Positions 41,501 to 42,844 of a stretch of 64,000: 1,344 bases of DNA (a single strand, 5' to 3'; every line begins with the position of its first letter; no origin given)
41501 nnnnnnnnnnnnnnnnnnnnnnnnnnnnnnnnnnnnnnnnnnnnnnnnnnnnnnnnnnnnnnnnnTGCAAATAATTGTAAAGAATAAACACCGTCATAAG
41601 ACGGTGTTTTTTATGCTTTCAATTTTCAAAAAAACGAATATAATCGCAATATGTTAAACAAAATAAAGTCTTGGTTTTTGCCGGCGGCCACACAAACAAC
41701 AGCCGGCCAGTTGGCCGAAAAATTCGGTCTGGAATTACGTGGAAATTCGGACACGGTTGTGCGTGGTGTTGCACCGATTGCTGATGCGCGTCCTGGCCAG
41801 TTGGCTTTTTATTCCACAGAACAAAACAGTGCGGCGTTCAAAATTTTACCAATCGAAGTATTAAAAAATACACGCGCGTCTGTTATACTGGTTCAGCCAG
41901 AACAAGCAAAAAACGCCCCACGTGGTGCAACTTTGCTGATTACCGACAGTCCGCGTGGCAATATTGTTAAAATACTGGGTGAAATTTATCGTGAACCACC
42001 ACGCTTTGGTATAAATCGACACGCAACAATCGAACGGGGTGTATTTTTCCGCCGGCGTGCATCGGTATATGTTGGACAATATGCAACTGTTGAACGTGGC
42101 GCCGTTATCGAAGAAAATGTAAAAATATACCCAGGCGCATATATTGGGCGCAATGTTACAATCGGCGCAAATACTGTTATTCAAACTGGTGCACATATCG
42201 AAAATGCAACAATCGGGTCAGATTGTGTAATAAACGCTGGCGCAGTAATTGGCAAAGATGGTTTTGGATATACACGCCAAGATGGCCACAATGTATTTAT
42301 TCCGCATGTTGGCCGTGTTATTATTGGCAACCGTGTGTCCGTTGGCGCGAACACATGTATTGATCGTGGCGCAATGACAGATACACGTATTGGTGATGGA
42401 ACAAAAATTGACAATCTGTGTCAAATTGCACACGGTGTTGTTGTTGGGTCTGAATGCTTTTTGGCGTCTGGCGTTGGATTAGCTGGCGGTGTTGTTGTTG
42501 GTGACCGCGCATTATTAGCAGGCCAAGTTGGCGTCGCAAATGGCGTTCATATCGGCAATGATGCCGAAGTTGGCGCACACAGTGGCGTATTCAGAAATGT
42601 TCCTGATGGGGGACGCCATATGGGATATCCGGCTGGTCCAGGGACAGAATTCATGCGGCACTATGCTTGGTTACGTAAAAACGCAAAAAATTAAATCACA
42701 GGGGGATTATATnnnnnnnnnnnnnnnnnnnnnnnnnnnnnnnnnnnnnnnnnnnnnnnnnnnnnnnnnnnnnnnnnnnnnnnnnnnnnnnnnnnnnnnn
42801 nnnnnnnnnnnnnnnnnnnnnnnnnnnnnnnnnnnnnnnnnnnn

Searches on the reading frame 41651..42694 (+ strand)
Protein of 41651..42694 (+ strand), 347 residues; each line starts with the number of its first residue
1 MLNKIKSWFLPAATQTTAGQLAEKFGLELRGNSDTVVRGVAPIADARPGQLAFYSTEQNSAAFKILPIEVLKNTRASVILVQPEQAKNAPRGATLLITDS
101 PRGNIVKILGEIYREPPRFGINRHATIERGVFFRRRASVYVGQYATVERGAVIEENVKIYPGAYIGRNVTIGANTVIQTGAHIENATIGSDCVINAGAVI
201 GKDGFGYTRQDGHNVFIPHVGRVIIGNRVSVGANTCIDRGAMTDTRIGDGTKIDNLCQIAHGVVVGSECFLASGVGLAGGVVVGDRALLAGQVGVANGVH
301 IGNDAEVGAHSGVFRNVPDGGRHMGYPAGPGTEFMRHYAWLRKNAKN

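Call 34: find_encoding_contigs(protein=window:41651-42694:+, flank=10000, max_places=1)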
Protein window:41651-42694:+ (347 aa): 23 contigs read that carry it; 1 place shown.
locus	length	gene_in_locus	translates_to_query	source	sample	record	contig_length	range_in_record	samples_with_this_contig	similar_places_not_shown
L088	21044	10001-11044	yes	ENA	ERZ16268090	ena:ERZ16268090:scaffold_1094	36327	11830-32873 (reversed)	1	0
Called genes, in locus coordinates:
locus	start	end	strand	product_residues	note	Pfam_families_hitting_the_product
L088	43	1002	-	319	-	PF00849:PseudoU_synth_2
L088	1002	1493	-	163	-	-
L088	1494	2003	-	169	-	-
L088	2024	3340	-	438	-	-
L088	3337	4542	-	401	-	-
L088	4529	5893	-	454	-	-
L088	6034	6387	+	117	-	-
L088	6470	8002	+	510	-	PF13177:DNA_pol3_delta2, PF13245:AAA_19 (faint), PF13604:AAA_30 (weak), PF00004:AAA, PF13401:AAA_22 (weak), PF22608:DNAX_ATPase_lid, PF12169:DNA_pol3_gamma3, PF12362:DUF3646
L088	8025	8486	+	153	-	-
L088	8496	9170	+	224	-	PF00691:OmpA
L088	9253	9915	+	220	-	PF03938:OmpH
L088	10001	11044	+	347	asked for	PF04613:LpxD, PF24894:Hexapep_GlmU (faint), PF00132:Hexapep, PF25087:GMPPB_C, PF25084:LbH_EIF2B (weak), PF00132:Hexapep (weak), PF25084:LbH_EIF2B (weak), PF00132:Hexapep, +1 more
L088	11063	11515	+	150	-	PF22817:ApeP-like, PF07977:FabA, PF22818:ApeI-like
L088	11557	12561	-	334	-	PF13371:TPR_9 (faint), PF00515:TPR_1 (faint), PF07719:TPR_2 (faint), PF13181:TPR_8 (faint), PF13432:TPR_16 (faint), PF13414:TPR_11 (faint), PF13424:TPR_12 (faint)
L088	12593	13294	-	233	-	PF01479:S4, PF00849:PseudoU_synth_2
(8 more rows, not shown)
